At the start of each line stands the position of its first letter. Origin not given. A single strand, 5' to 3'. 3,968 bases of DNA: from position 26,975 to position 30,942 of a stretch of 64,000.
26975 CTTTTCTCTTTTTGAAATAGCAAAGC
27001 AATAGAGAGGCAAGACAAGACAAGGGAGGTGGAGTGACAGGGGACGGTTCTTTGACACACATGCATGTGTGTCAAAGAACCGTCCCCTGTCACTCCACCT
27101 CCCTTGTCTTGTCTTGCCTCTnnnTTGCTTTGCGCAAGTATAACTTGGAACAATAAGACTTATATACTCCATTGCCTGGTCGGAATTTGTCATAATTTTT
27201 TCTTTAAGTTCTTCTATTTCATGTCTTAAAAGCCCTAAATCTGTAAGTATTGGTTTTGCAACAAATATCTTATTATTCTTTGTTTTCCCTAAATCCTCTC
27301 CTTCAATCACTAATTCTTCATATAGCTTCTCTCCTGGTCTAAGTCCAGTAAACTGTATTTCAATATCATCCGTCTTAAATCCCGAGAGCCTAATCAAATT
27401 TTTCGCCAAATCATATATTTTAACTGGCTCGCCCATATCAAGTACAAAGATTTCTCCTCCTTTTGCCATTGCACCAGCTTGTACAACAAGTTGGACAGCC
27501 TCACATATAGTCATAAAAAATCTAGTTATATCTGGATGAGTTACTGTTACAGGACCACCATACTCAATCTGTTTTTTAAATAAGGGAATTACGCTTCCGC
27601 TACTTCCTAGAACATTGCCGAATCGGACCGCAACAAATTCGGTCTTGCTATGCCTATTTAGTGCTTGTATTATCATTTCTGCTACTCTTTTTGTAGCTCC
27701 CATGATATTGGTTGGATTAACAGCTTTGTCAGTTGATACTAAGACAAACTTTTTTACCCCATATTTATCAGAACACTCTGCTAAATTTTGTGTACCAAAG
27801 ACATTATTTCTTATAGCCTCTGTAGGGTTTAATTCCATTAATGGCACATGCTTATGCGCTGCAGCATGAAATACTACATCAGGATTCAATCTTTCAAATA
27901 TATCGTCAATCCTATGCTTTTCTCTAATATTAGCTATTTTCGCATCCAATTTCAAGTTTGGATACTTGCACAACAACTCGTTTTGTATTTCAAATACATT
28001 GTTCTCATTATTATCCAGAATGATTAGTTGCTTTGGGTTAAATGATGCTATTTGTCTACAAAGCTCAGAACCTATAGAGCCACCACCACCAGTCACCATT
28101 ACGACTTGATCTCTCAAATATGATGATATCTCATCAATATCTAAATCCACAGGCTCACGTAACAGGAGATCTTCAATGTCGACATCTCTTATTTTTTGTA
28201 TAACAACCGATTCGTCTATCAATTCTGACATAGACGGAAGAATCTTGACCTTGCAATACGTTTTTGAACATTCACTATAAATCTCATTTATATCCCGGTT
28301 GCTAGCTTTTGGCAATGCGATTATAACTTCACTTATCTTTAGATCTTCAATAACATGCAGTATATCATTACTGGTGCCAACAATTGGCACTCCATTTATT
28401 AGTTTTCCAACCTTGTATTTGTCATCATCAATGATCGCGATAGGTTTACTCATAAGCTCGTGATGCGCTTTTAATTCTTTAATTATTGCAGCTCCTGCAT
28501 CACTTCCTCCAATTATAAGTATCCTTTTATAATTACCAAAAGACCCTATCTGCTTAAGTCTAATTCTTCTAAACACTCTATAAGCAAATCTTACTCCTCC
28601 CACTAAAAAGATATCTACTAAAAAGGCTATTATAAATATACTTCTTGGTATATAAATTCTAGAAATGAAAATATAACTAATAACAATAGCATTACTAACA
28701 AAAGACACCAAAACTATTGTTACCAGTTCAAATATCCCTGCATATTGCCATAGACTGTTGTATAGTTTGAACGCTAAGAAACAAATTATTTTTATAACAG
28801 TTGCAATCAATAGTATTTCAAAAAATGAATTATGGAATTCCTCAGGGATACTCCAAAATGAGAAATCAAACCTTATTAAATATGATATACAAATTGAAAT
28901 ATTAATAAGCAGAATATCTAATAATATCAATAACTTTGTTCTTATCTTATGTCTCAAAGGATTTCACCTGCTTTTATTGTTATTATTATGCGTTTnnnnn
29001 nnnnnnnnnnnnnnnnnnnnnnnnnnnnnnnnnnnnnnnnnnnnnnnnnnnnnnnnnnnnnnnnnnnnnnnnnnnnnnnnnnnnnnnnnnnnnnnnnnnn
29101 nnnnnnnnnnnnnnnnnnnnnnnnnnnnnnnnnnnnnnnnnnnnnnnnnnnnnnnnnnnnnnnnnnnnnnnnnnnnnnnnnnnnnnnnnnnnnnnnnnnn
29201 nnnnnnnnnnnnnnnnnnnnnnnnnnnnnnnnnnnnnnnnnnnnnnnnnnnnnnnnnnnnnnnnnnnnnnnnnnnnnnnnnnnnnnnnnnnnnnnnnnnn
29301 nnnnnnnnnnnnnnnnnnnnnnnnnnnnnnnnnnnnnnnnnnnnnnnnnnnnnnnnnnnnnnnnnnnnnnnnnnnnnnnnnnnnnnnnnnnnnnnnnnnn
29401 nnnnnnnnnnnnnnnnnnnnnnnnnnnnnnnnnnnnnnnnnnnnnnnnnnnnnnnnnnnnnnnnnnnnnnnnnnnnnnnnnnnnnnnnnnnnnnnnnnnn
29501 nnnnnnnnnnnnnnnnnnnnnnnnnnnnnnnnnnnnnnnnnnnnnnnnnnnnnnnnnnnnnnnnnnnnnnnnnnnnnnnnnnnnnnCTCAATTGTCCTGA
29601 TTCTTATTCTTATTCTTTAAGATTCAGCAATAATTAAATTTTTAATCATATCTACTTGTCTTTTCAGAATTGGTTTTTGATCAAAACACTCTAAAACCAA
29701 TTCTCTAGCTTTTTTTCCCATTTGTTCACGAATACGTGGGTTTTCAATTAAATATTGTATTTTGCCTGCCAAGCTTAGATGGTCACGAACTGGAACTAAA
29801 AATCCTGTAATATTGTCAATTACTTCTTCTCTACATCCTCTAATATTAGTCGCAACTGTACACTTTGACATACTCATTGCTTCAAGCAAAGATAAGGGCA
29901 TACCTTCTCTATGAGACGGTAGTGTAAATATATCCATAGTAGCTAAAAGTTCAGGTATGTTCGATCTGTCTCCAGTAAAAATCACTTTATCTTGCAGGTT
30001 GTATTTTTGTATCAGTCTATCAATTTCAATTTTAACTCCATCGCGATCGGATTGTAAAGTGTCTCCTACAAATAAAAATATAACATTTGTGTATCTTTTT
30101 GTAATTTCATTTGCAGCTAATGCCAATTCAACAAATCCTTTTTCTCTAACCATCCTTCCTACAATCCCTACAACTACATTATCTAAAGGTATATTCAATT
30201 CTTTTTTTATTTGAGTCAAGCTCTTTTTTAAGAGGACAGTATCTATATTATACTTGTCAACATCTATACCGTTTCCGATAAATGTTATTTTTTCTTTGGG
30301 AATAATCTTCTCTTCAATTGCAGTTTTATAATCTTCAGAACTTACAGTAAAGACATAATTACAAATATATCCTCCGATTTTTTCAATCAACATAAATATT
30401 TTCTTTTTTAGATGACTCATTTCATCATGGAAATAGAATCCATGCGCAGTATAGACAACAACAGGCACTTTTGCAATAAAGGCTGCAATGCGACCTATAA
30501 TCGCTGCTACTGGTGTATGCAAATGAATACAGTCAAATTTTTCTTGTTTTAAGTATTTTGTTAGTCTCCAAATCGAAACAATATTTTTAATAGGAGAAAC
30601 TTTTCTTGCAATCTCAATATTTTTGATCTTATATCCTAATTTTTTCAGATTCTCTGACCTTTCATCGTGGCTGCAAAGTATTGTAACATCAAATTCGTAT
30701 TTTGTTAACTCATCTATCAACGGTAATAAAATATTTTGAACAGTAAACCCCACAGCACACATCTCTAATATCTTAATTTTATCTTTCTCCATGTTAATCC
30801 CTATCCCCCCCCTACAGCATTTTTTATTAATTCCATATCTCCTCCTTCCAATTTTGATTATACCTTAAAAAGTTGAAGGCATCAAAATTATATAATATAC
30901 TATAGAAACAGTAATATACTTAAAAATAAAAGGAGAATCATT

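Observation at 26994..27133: Perfect 140-bp palindrome (70-bp arms) between capD and cwlD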

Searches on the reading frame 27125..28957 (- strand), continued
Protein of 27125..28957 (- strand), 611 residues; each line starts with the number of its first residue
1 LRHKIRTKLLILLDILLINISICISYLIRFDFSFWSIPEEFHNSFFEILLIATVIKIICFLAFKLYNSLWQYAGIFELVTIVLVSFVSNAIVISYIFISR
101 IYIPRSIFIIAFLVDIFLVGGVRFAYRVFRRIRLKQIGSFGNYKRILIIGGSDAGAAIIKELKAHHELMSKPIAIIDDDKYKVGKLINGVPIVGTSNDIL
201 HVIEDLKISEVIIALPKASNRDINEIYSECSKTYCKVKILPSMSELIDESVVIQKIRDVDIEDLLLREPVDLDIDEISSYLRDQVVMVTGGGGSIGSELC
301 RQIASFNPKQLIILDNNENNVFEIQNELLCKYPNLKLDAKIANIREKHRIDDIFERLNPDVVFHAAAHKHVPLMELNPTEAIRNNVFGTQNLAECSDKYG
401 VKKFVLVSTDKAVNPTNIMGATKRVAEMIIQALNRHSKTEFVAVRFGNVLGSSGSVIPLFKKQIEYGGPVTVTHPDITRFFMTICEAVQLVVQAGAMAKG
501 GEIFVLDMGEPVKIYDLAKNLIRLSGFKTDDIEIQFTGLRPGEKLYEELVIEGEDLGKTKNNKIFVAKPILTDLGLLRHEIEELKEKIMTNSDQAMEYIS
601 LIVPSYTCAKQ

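Call 63: search_protein_families(library=pfam, proteins=[L003:5931-6713:+], max_evalue=1)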
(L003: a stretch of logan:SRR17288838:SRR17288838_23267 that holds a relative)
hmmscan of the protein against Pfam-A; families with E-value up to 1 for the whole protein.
L003:5931-6713:+ (260 aa): 3 families
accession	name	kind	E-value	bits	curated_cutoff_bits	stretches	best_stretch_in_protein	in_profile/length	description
PF01797.21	Y1_Tnp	-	1.2e-16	61.4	23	1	11-123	4-121/121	Transposase IS200 like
PF13412.12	HTH_24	-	0.091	12.8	21.9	1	226-258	7-39/48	Winged helix-turn-helix DNA-binding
PF13384.12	HTH_23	-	0.22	11.9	24.6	0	228-258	11-39/50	Homeodomain-like domain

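Call 79: search_protein_families(library=ncbifam, proteins=[window:27125-28957:-], max_evalue=0.00001)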
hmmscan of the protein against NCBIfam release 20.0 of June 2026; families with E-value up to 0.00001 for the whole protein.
window:27125-28957:- (611 aa): 19 families
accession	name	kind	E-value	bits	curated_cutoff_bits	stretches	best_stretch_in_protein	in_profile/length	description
TIGR03589.1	PseB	equivalog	1.1e-62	211.9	407.75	1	282-599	3-315/324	UDP-N-acetylglucosamine 4,6-dehydratase (inverting)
TIGR04130.1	FnlA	equivalog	1e-50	172.6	730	1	281-575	2-290/337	UDP-N-acetylglucosamine 4,6-dehydratase/5-epimerase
TIGR03025.1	EPS_sugtrans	subfamily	4e-29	102.1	295.55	1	12-260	1-241/445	exopolysaccharide biosynthesis polyprenyl glycosylphosphotransferase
TIGR03023.1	WcaJ_sugtrans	equivalog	4.1e-27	95.6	410.75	1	12-261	1-247/453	undecaprenyl-phosphate glucose phosphotransferase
TIGR01179.1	galE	equivalog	5.6e-21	74.7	262.3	1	286-453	2-180/332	UDP-glucose 4-epimerase GalE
TIGR03022.1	WbaP_sugtrans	subfamily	1.7e-18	67.1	403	1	10-256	1-236/456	undecaprenyl-phosphate galactose phosphotransferase WbaP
TIGR01181.1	dTDP_gluc_dehyt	equivalog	4.4e-15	55.6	365.1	1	286-543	2-277/321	dTDP-glucose 4,6-dehydratase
TIGR01214.1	rmlD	equivalog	8.4e-13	48.1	224.05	1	286-453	2-154/285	dTDP-4-dehydrorhamnose reductase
NF007956.0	PRK10675.1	subfamily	2.2e-11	43.5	394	1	286-409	3-124/338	UDP-glucose 4-epimerase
TIGR02622.1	CDP_4_6_dhtase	equivalog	1.4e-10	40.9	278.45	1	283-414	4-134/352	CDP-glucose 4,6-dehydratase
TIGR04180.1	EDH_00030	hypoth_equivalog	6.6e-10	38.5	475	1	286-412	1-124/297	NAD-dependent 4,6-dehydratase LegB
TIGR02197.1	heptose_epim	equivalog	5.1e-09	35.7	274.6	1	286-453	1-174/316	ADP-glyceromanno-heptose 6-epimerase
NF007490.0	PRK10084.1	subfamily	6.5e-09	35.2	649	1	286-399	3-114/361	dTDP-glucose 4,6-dehydratase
NF007582.0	PRK10217.1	equivalog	4.8e-07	29.2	698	1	286-399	4-115/355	dTDP-glucose 4,6-dehydratase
NF045894.1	PKS_plus_SDR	equivalog_domain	8.8e-07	26.9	1740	1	280-439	1154-1321/1515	type I polyketide synthase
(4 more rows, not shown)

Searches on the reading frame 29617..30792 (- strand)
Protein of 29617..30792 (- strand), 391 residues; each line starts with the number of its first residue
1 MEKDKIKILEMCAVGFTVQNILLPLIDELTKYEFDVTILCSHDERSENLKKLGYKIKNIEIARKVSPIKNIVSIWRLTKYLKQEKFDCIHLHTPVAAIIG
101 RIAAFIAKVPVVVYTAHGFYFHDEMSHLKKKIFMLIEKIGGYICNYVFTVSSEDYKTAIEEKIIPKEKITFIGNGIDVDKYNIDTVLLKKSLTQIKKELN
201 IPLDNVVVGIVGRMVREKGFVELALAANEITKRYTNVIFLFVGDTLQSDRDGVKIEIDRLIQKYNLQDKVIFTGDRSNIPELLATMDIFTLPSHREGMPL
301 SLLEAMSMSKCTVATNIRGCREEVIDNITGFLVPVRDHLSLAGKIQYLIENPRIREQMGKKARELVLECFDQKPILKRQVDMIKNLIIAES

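Call 29: search_protein_families(library=pfam, proteins=[window:29617-30792:-])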
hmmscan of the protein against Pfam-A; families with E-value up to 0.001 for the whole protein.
window:29617-30792:- (391 aa): 5 families
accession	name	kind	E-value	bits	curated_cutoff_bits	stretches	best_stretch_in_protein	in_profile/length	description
PF00534.26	Glycos_transf_1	-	2.2e-37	128.7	26.4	1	194-364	4-171/172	Glycosyl transferases group 1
PF13692.12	Glyco_trans_1_4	-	1.8e-30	106.5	27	1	207-351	3-142/142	Glycosyl transferases group 1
PF13439.12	Glyco_transf_4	-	3.8e-21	76.3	28.5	1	22-180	8-170/170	Glycosyltransferase Family 4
PF13477.12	Glyco_trans_4_2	-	2.7e-17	63.7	23.4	1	14-132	5-124/139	Glycosyl transferase 4-like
PF13579.12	Glyco_trans_4_4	-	5.7e-16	59.7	29.7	1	22-175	7-158/158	Glycosyl transferase 4-like domain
